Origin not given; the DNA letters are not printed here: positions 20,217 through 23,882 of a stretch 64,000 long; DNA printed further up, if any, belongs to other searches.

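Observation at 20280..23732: Lower-GC island encoding a 1121-aa fused nuclease-methyltransferase (Type IIG/IIL MmeI-like RM or a related single-protein defense enzyme)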

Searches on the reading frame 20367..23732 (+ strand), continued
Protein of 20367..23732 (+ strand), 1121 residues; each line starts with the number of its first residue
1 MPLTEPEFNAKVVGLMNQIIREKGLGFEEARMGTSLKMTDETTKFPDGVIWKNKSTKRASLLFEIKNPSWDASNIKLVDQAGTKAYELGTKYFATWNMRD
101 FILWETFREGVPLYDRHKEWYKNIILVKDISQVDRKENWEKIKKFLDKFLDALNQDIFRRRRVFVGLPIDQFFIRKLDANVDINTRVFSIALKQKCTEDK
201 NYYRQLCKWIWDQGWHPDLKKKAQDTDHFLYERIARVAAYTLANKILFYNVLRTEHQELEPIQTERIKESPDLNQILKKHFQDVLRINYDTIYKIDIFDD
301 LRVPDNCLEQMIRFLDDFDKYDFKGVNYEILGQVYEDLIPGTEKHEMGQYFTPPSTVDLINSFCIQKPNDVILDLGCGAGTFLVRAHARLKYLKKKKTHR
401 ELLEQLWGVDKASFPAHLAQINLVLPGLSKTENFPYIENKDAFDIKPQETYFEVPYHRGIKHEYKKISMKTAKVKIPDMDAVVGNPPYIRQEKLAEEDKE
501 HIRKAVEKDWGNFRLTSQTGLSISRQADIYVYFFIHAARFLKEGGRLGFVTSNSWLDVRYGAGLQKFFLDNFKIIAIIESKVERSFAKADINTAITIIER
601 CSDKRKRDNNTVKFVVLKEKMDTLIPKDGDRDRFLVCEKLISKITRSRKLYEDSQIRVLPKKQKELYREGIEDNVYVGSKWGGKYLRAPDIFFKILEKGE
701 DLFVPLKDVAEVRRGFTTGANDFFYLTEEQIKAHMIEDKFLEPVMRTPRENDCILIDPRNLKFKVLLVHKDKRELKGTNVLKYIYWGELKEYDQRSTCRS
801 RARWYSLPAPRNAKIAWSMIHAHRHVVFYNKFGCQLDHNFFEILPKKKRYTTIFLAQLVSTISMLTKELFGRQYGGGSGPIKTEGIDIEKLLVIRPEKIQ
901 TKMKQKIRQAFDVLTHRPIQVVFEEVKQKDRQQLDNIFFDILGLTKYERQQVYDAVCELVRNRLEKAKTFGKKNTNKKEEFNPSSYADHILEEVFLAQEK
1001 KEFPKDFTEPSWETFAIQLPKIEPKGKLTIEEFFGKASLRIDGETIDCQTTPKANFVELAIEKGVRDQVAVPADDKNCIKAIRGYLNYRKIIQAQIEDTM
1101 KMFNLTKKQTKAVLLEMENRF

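Call 17: find_encoding_contigs(protein=P0014, flank=10000, max_places=2)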
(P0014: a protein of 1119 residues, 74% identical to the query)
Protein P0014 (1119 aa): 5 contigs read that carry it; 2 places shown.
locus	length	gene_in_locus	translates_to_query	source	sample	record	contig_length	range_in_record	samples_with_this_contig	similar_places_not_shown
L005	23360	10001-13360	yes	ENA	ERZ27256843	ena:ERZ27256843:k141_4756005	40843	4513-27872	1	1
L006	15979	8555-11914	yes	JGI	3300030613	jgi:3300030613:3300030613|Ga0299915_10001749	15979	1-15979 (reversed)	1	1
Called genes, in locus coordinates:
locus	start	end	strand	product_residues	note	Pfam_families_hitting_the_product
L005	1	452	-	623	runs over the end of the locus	PF00009:GTP_EFTU, PF01926:MMR_HSR1 (weak), PF03144:GTP_EFTU_D2, PF09106:WHD_2nd_SelB (faint), PF25461:Beta-barrel_SelB, PF09107:WHD_3rd_SelB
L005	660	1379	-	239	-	PF00005:ABC_tran, PF13304:AAA_21 (faint)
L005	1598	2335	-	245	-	PF00005:ABC_tran, PF13304:AAA_21 (faint), PF12399:BCA_ABC_TP_C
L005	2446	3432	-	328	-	PF02653:BPD_transp_2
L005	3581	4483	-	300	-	PF02653:BPD_transp_2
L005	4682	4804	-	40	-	-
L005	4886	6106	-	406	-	PF13433:Peripla_BP_5, PF13458:Peripla_BP_6, PF01094:ANF_receptor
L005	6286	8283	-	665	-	PF13231:PMT_2, PF07719:TPR_2 (faint), PF13176:TPR_7 (faint), PF13181:TPR_8 (faint), PF13374:TPR_10 (faint), PF00515:TPR_1 (weak), PF13432:TPR_16 (weak), PF00515:TPR_1 (weak), +7 more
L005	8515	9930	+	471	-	PF13230:GATase_4 (weak), PF13522:GATase_6, PF13537:GATase_7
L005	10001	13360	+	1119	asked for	PF02384:N6_Mtase, PF20473:MmeI_Mtase, PF07669:Eco57I, PF22837:M_Eco57I_C, PF22008:BpuSI_TRD (faint)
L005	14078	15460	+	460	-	PF00072:Response_reg, PF00158:Sigma54_activat, PF14532:Sigma54_activ_2, PF07724:AAA_2 (weak), PF07728:AAA_5, PF25601:AAA_lid_14, PF02954:HTH_8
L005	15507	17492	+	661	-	PF11028:TMEM260_N, PF28495:TMEM260_2 (weak)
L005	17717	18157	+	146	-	PF07963:N_methyl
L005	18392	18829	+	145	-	PF07963:N_methyl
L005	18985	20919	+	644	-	PF11028:TMEM260_N, PF28495:TMEM260_2 (weak), PF00515:TPR_1 (faint), PF07719:TPR_2 (faint), PF13181:TPR_8 (faint), PF13414:TPR_11 (weak)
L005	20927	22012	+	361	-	PF00535:Glycos_transf_2, PF10111:Glyco_tranf_2_2 (weak), PF13641:Glyco_tranf_2_3 (weak)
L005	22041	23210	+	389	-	PF13579:Glyco_trans_4_4, PF20706:GT4-conflict, PF00534:Glycos_transf_1, PF13692:Glyco_trans_1_4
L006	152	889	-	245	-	PF00005:ABC_tran, PF13304:AAA_21 (faint), PF12399:BCA_ABC_TP_C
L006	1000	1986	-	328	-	PF02653:BPD_transp_2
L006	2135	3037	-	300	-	PF02653:BPD_transp_2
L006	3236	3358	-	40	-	-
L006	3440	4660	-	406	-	PF13433:Peripla_BP_5, PF13458:Peripla_BP_6, PF01094:ANF_receptor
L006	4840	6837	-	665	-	PF13231:PMT_2, PF07719:TPR_2 (faint), PF13176:TPR_7 (faint), PF13181:TPR_8 (faint), PF13374:TPR_10 (faint), PF00515:TPR_1 (weak), PF13432:TPR_16 (weak), PF00515:TPR_1 (weak), +7 more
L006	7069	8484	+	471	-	PF13230:GATase_4 (weak), PF13522:GATase_6, PF13537:GATase_7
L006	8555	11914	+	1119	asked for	PF02384:N6_Mtase, PF20473:MmeI_Mtase, PF07669:Eco57I, PF22837:M_Eco57I_C, PF22008:BpuSI_TRD (faint)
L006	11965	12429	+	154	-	PF04138:GtrA_DPMS_TM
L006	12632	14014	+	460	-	PF00072:Response_reg, PF00158:Sigma54_activat, PF14532:Sigma54_activ_2, PF07724:AAA_2 (weak), PF07728:AAA_5, PF25601:AAA_lid_14, PF02954:HTH_8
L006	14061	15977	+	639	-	?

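Call 18: find_encoding_contigs(protein=P0062, flank=8000, max_places=2)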
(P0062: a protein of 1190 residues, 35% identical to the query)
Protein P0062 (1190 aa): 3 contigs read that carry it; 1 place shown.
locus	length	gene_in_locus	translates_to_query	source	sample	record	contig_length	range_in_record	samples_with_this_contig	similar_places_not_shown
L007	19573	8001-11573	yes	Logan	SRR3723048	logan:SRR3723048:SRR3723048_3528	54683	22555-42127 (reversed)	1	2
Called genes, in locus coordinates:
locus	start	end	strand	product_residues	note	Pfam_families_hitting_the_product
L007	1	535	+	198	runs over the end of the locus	PF07187:DUF1405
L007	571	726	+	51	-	-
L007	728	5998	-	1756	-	PF05048:NosD, PF13229:Beta_helix, PF09136:Glucodextran_B (faint), PF05048:NosD, PF13229:Beta_helix, PF05048:NosD, PF13229:Beta_helix (weak), PF04122:CW_binding_2, +2 more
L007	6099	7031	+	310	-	PF04122:CW_binding_2 (faint), PF24034:DUF7343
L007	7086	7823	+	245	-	PF20582:UPF0758_N, PF04002:RadC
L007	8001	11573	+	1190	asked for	PF02384:N6_Mtase, PF20473:MmeI_Mtase, PF07669:Eco57I, PF22837:M_Eco57I_C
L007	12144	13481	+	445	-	PF01210:NAD_Gly3P_dh_N (faint), PF03446:NAD_binding_2, PF03721:UDPG_MGDP_dh_N, PF00984:UDPG_MGDP_dh, PF03720:UDPG_MGDP_dh_C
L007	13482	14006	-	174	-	PF00571:CBS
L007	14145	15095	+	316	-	PF18301:preATP-grasp_3, PF02655:ATP-grasp_3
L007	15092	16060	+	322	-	PF01968:Hydantoinase_A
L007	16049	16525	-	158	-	PF13686:DrsE_2, PF02635:DsrE (weak)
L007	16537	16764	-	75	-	PF01206:TusA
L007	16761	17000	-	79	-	PF01206:TusA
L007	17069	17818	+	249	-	PF01978:TrmB, PF11495:TrmB_EBD_N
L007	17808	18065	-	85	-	PF01206:TusA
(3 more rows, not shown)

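Call 43: find_related_loci(query=A1, collection=genome_contigs, flank=6000)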
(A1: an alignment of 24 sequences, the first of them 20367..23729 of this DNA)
Query A1 (1121 aa) in genome_contigs; peptide patterns used: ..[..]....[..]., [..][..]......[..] (x = any residue, [..] = any of these).
597 stretches matched a pattern (row limit reached: there are more); 565 encode a relative of the query (tblastn E <= 1e-3); the best 80 are kept; 80 distinct loci.
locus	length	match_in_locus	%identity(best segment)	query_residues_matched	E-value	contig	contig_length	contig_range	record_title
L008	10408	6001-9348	76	1-1121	0e+0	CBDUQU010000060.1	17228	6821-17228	MAG TPA_asm: uncultured bacterium isolate SRR22302359_binner13_Refined_3 genome assembly, contig: ERZ25073601.657, whole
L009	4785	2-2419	82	314-1121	0e+0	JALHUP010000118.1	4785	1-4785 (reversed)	MAG: Candidatus Zixiibacteriota bacterium isolate PFL53 seq_790907, whole genome shotgun sequence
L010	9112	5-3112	61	77-1121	0e+0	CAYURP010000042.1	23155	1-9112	MAG TPA_asm: uncultured Ignavibacteria bacterium isolate binchicken_co89_584 genome assembly, contig: NODE_3646_length_2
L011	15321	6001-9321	57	1-1121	0e+0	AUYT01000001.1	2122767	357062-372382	MAG: candidate division Zixibacteria bacterium RBG-1 RBG1_1C00001, whole genome shotgun sequence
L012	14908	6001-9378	75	1-1121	0e+0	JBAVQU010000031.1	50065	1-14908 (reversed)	MAG: Candidatus Zixiibacteriota bacterium isolate MFD02350_ilm_asm_bin5 k127_120874, whole genome shotgun sequence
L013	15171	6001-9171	40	1-1085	0e+0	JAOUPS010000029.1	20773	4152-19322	MAG: Candidatus Bathyarchaeota archaeon isolate 8_1_Oct_SF_Bin62 8_1_Oct_SF_Bin62_scaffold_840_c1, whole genome shotgun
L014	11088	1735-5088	38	8-1085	0e+0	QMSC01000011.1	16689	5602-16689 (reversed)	MAG: Thermoprotei archaeon isolate B14_G17 B14_Guay17_scaffold_00547, whole genome shotgun sequence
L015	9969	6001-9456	38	12-1113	0e+0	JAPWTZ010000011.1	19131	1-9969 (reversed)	MAG: Candidatus Nanopusillus sp. isolate RSNS15 scaffold_566_c1, whole genome shotgun sequence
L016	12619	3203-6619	37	4-1103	0e+0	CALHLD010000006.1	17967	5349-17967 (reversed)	MAG: uncultured archaeon isolate S1_Bin_METABAT__236_1 genome assembly, contig: c_000002788960, whole genome shotgun seq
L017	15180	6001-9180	38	3-1074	0e+0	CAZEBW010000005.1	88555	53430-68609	MAG TPA_asm: uncultured Anaerolineae bacterium isolate binchicken_co17_112 genome assembly, contig: NODE_791_length_8855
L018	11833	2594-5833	38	4-1075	0e+0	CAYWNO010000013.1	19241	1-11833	MAG TPA_asm: uncultured Methanosarcinales archaeon isolate SRP178908_co1_9 genome assembly, contig: NODE_1804_length_192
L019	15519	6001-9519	35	4-1121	0e+0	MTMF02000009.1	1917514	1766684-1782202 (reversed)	MAG: Candidatus Hydrothermarchaeum profundi isolate JdFR-18 NRA7_48_1_length_1917514_cov_72, whole genome shotgun sequen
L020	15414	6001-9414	43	1-1118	0e+0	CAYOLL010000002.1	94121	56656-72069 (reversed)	MAG TPA_asm: uncultured Gemmatimonadota bacterium isolate binchicken_co186_292 genome assembly, contig: NODE_158_length_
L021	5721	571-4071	37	3-1121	0e+0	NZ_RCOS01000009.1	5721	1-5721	Candidatus Methanodesulfokora washburnensis strain MDKW Ga0080004_1080262, whole genome shotgun sequence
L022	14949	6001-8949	39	16-982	0e+0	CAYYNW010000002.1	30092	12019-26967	MAG TPA_asm: uncultured Halobacteria archaeon isolate SRP098346_co1_161 genome assembly, contig: NODE_1097_length_30092_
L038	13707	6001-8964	38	4-972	0e+0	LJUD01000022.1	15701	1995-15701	MAG: bacterium SM23_31 isolate SM23_31 WORSMTZ_7808, whole genome shotgun sequence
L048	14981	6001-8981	38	4-977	0e+0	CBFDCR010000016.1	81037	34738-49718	MAG TPA_asm: uncultured bacterium isolate SRR26215683_binner23_Refined_38 genome assembly, contig: ERZ25073488.50, whole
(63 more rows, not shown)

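Call 55: search_dna_similar(query=window:20367-23729:+, collection=plasmids, mode=protein, max_rows=30, max_evalue=1e-10)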
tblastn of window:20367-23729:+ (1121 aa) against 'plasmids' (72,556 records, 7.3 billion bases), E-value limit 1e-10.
Records with a match: 47; places in all: 49; records where one place covers at least 80% of the query: 7.
Best place of each record, by identity: <60% 47.
By first word of the organism name: Acinetobacter 7; Thermus 5; Halorussus 4; Pediococcus 2; Rhizobium 2; Salinibaculum 2; Gordonia 2; Haloferax 2; Pseudonocardia 2; Halorubrum 1; and 18 more.
By predicted mobility (MOB-suite, as given by PLSDB): non-mobilizable 26; mobilizable 11; conjugative 10.
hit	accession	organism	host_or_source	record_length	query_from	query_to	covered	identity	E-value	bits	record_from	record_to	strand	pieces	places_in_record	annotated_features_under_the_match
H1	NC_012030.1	Halorubrum lacusprofundi ATCC 49239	-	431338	37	942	81%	27.6%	1e-87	319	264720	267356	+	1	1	N-6 DNA methylase | hypothetical protein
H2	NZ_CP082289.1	Halobaculum roseum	cell culture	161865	71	911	75%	28.4%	4e-86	315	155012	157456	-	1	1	N-6 DNA methylase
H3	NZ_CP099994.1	Halorussus salilacus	cell culture,Substrate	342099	43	976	83%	24.5%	1e-66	254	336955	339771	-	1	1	N-6 DNA methylase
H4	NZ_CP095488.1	Halorientalis marina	cell culture,salt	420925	55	958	81%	25.0%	9e-68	258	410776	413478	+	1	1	N-6 DNA methylase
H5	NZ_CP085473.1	Pediococcus pentosaceus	kimchi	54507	16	929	82%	21.4%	1e-22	113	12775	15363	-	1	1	N-6 DNA methylase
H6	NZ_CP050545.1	Levilactobacillus brevis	Single cell,Makgeolli (Korean ...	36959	16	929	82%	21.4%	2e-22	112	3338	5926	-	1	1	N-6 DNA methylase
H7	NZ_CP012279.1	Pediococcus damnosus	brewery environment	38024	16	929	82%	21.4%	4e-22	111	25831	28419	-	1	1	N-6 DNA methylase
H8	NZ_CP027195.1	Lactobacillus sp. CBA3606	-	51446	16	929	82%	21.2%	2e-23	115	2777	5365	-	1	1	N-6 DNA methylase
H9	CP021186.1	Rhizorhabdus wittichii DC-6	activated sludge of a wastewater ...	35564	23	784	68%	22.6%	5e-26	124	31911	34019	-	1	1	hypothetical protein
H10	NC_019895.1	Singulisphaera acidiphila DSM 18658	sphagnum peat from the bog Obukhovskoe ...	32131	53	658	54%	27.6%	2e-51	206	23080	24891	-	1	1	N-6 DNA methylase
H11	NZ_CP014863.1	Thermococcus profundus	-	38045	480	974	44%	32.0%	4e-62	241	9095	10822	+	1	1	DNA methyltransferase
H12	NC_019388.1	Thermus oshimai JL-2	-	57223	480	968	41%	33.3%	4e-52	233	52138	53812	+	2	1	hypothetical protein | DNA methyltransferase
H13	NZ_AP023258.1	Mesorhizobium sp. L-2-11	Lotus japonicus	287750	343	791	40%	32.5%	2e-61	238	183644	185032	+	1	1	N-6 DNA methylase | hypothetical protein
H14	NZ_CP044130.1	Halomicrobium sp. LC1Hm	-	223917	330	949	55%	23.4%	7e-26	124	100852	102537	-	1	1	N-6 DNA methylase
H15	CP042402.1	Weissella hellenica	cell culture,kimchi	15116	43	627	52%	23.6%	3e-26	124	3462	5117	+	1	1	N-6 DNA methylase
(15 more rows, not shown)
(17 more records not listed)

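Call 59: search_protein_families(library=padloc, proteins=[L048:9047-9415:+, L038:9045-9428:+], max_evalue=1)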
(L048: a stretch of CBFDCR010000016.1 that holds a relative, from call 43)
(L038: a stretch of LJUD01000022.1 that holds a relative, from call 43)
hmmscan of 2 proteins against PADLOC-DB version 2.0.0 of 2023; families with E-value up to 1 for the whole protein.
L048:9047-9415:+ (123 aa): 2 families
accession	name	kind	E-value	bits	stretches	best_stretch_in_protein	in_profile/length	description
PDLC04905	PDC-S09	-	0.015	13.6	1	88-120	61-94/101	-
PDLC04902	PDC-S09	-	0.018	13.3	1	85-121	56-92/97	-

L038:9045-9428:+ (128 aa): 1 family
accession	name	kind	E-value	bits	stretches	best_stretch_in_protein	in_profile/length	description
PDLC03602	REase_MTase_IIG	-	0.016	11.8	1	3-48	155-200/637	Type IIG restriction enzyme-methyltransferase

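Call 67: find_related_loci(query=A1, collection=viral_contigs, flank=3000)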
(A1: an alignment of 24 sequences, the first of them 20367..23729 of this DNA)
Query A1 (1121 aa) in viral_contigs; peptide patterns used: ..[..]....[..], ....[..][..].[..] (x = any residue, [..] = any of these).
25 stretches matched a pattern; 2 encode a relative of the query (tblastn E <= 1e-3); 2 distinct loci.
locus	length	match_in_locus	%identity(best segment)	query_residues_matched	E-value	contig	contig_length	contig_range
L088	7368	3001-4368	24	342-902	4e-24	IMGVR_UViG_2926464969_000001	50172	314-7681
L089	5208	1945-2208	35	480-574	2e-10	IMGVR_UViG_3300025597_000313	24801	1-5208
